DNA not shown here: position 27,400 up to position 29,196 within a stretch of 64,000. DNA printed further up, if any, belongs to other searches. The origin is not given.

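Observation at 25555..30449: Glycoconjugate locus pairing a B12-binding radical SAM enzyme with UGDH, a GT4 glycosyltransferase and an acetyltransferase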

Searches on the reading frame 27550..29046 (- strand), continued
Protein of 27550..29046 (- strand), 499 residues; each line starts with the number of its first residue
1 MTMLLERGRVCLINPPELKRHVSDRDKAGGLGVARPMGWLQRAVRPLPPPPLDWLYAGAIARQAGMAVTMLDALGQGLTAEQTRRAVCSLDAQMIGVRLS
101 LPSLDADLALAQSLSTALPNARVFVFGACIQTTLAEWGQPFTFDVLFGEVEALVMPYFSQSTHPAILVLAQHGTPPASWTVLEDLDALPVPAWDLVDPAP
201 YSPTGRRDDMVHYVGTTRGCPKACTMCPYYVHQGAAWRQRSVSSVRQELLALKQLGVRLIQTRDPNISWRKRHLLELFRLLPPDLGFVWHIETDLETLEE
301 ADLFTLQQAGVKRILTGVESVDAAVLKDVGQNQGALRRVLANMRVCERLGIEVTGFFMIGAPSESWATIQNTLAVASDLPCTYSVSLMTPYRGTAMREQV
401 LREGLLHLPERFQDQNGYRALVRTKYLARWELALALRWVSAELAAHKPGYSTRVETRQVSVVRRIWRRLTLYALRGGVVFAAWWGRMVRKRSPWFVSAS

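Call 26: fold_search(model_id=the predicted structure, library=pdb)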
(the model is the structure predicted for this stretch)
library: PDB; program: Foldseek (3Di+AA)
matches with E <= 10: 1273; with E <= 0.001: 95
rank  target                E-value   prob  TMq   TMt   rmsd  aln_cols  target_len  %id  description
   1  6fd2_A                6.4e-26  1.00  0.73  0.80   4.5       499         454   23  Radical SAM 1,2-diol dehydratase AprD4 in complex with its substrate paromamine (released 2018-01-17)
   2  6fd2_B                5.4e-25  1.00  0.74  0.81   4.4       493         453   24  Radical SAM 1,2-diol dehydratase AprD4 in complex with its substrate paromamine (released 2018-01-17)
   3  9ccb                  3.2e-15  1.00  0.59  0.69   7.6       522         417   16  X-ray crystal structure of methyl-coenzyme M reductase glutamine methylase (MgmA) from Methanothermobacter marburgensis  (released 2025-01-01)
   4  6wte_A                3.8e-15  1.00  0.60  0.54   9.3       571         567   15  Structure of radical S-adenosylmethionine methyltransferase, TsrM, from Kitasatospora setae with cobalamin and [4Fe-4S (released 2020-12-23)
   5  6wte_B                2.1e-14  1.00  0.58  0.55   6.3       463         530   16  Structure of radical S-adenosylmethionine methyltransferase, TsrM, from Kitasatospora setae with cobalamin and [4Fe-4S (released 2020-12-23)
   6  5ul3                  2.9e-14  1.00  0.69  0.50   5.4       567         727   14  Structure of Cobalamin-dependent S-adenosylmethionine radical enzyme OxsB with aqua-cobalamin bound (released 2017-04-19)
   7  9n1b                  3.0e-14  1.00  0.61  0.50   5.1       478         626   15  Crystal structure of CysS from Corallococcus sp. CA054B with 5'-deoxyadenosine, methionine, and pantetheinylated 3-metho (released 2026-01-28)
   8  6wtf_A                3.4e-14  1.00  0.60  0.56   5.8       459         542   15  Structure of radical S-adenosylmethionine methyltransferase, TsrM, from Kitasatospora setae with tryptophan substrate  (released 2020-12-23)
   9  6wtf_B                6.4e-14  1.00  0.62  0.57   7.4       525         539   14  Structure of radical S-adenosylmethionine methyltransferase, TsrM, from Kitasatospora setae with tryptophan substrate  (released 2020-12-23)
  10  5ul4                  6.8e-14  1.00  0.67  0.47   6.1       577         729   14  Structure of Cobalamin-dependent S-adenosylmethionine radical enzyme OxsB with aqua-cobalamin and S-adenosylmethionine b (released 2017-04-19)
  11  9n1d                  1.0e-13  1.00  0.63  0.51   5.0       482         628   15  Crystal structure of CysS from Corallococcus sp. CA054B with 5'-deoxyadenosine and methionine bound (released 2026-01-28)
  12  9n1c                  2.7e-13  1.00  0.61  0.50   5.4       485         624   15  Crystal structure of CysS from Corallococcus sp. CA054B with 5'-deoxyadenosine, methionine, and pantetheinylated 3-ethox (released 2026-01-28)
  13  7mjz                  1.0e-12  1.00  0.55  0.61   6.6       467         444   14  The structure of MiaB with pentasulfide bridge (released 2021-09-15)
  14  5ul2                  3.5e-12  1.00  0.67  0.47   5.7       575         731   15  Structure of Apo, SeMet-labeled Cobalamin-dependent S-adenosylmethionine radical enzyme OxsB (released 2017-04-19)
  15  7mjy_A                4.1e-12  1.00  0.56  0.61   6.0       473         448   14  MiaB in the complex with s-adenosyl-L-homocysteine and RNA (released 2021-09-15)
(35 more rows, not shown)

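Call 34: search_protein_families(library=pfam, proteins=[L028:8328-9821:+, L028:11739-13283:-, L029:2040-3155:+, L029:4859-5533:+, L029:5981-7405:+, L040:8689-9897:+, L040:11642-12826:+, L040:13082-13894:+, L040:13938-15437:+, L040:15427-16554:+], max_evalue=0.001)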
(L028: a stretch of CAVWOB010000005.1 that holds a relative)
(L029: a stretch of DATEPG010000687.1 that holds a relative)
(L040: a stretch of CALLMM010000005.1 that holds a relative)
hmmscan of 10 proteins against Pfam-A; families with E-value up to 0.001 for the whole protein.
L028:8328-9821:+ (497 aa): 2 families
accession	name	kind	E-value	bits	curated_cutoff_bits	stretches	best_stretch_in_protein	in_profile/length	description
PF02397.22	Bac_transf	-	8.1e-66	221.4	27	1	307-487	1-174/179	Bacterial sugar transferase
PF13727.12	CoA_binding_3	-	1.3e-17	64.8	25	1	105-267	13-171/175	CoA-binding domain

L028:11739-13283:- (514 aa): 4 families
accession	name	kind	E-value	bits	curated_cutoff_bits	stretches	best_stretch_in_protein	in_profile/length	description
PF05199.19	GMC_oxred_C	-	9.5e-20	72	24.6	1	383-503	8-138/139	GMC oxidoreductase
PF01266.30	DAO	-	6.6e-07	29.6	27.9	1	19-218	2-203/353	FAD dependent oxidoreductase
PF01494.25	FAD_binding_3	-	0.00013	21.8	22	1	17-58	2-43/349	FAD binding domain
PF00890.30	FAD_binding_2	-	0.00087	19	20.4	0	19-71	2-54/414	FAD binding domain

L029:2040-3155:+ (371 aa): 2 families
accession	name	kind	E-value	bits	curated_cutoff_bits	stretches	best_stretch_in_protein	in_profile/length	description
PF04055.27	Radical_SAM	-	2.1e-13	51.2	29.5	1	52-186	1-139/166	Radical SAM superfamily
PF13186.11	SPASM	-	3.1e-08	34.2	21.5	1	284-351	1-67/67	Iron-sulfur cluster-binding domain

L029:4859-5533:+ (224 aa): 2 families
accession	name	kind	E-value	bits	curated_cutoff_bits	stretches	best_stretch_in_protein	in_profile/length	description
PF11278.13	DUF3079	-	4.6e-25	87.7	27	1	69-113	5-49/51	Protein of unknown function (DUF3079)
PF01883.24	FeS_assembly_P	-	5.2e-19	68.7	23.5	1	129-199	2-73/73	Iron-sulfur cluster assembly protein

L029:5981-7405:+ (474 aa): 0 families

L040:8689-9897:+ (402 aa): 6 families
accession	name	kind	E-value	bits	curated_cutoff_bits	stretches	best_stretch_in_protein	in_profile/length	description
PF00534.26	Glycos_transf_1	-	8e-40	136.6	26.4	1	206-377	6-171/172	Glycosyl transferases group 1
PF13692.12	Glyco_trans_1_4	-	5.6e-37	127.6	27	1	216-364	2-142/142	Glycosyl transferases group 1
PF13439.12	Glyco_transf_4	-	2.5e-12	47.6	28.5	1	28-191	10-167/170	Glycosyltransferase Family 4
PF13579.12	Glyco_trans_4_4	-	8.1e-08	33.2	29.7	1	27-188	8-157/158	Glycosyl transferase 4-like domain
PF13524.12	Glyco_trans_1_2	-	1.8e-07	31.6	25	1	238-393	7-143/144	Glycosyl transferase-like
PF20706.3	GT4-conflict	-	6.4e-05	22.5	26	1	194-391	176-384/385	Family 4 Glycosyltransferase in conflict systems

L040:11642-12826:+ (394 aa): 2 families
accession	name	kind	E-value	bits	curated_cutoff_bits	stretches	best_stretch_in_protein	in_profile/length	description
PF04055.27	Radical_SAM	-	7.4e-21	75.5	29.5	1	56-202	1-145/166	Radical SAM superfamily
PF13186.11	SPASM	-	1e-11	45.4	21.5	1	288-356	1-67/67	Iron-sulfur cluster-binding domain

L040:13082-13894:+ (270 aa): 1 family
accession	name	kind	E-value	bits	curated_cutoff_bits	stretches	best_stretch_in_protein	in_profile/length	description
PF02634.21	FdhD-NarQ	-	5.2e-69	233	27.2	1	26-268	1-236/237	FdhD/NarQ family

L040:13938-15437:+ (499 aa): 4 families
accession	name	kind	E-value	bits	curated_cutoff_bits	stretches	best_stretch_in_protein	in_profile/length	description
PF02113.21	Peptidase_S13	-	1.6e-124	416.5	22.8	1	50-494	2-442/444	D-Ala-D-Ala carboxypeptidase 3 (S13) family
PF13354.11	Beta-lactamase2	-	7.3e-07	29.2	22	1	321-473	69-214/214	Beta-lactamase enzyme family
PF00768.25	Peptidase_S11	-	0.00034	20.6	27.6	0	71-107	17-53/239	D-alanyl-D-alanine carboxypeptidase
PF00144.29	Beta-lactamase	-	0.00065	19.4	27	0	63-106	11-67/329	Beta-lactamase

L040:15427-16554:+ (375 aa): 4 families
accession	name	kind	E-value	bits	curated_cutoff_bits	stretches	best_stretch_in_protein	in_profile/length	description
PF00107.32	ADH_zinc_N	-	6.6e-25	88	31.8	1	203-332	1-127/129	Zinc-binding dehydrogenase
PF08240.17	ADH_N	-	6.4e-16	58.9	23.5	1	41-154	2-95/104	Alcohol dehydrogenase GroES-like domain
PF16912.11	Glu_dehyd_C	-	3.1e-10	40.3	34.9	1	195-371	33-209/211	Glucose dehydrogenase C-terminus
PF13602.12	ADH_zinc_N_2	-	1.1e-06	30.1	27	1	236-366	1-128/134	Zinc-binding dehydrogenase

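Call 57: search_protein_representatives(alignment_id=A1)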
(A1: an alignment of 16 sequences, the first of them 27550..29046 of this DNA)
Query: 16 sequences, 494 profile positions. Proteins with E-value up to 0.001 (for the whole library): 59655; up to 1e-10: 37454; up to 1e-30: 8579. The best 150 are listed.
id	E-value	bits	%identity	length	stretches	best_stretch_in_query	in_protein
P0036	4.4e-206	701.6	-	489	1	2-484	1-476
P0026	1.8e-201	686.4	-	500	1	2-490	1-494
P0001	5.0e-197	671.7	-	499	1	2-476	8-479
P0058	2.3e-190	649.8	-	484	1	1-459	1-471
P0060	2.1e-183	626.8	-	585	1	2-486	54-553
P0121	1.8e-167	574.2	-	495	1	3-483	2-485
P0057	3.8e-158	543.5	-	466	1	2-477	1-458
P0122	2.0e-146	504.8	-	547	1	3-481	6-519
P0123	5.7e-146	503.3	-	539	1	3-478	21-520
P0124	5.8e-140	483.5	-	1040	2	3-473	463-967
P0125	1.4e-139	482.3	-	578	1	3-482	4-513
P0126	7.3e-137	473.3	-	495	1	2-455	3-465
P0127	3.7e-133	461.1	-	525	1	6-476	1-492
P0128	1.0e-132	459.6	-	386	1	3-370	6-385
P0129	1.3e-129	449.4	-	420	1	72-478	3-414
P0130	2.6e-125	435.2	-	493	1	1-478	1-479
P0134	1.6e-100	353.4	-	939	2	2-448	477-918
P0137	1.1e-89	317.6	-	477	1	4-452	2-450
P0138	3.2e-89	316.2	-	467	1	4-454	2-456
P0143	3.6e-85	302.8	-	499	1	5-461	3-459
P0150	2.1e-82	293.7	-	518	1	3-472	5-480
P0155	6.7e-79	282.1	-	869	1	2-438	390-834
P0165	6.6e-75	268.9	-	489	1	2-449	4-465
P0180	3.3e-71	256.7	-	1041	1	2-481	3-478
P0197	4.0e-68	246.6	-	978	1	2-476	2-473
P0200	2.0e-67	244.2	-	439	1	2-450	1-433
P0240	1.2e-62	228.5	-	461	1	2-441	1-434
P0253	1.2e-61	225.2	-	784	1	6-431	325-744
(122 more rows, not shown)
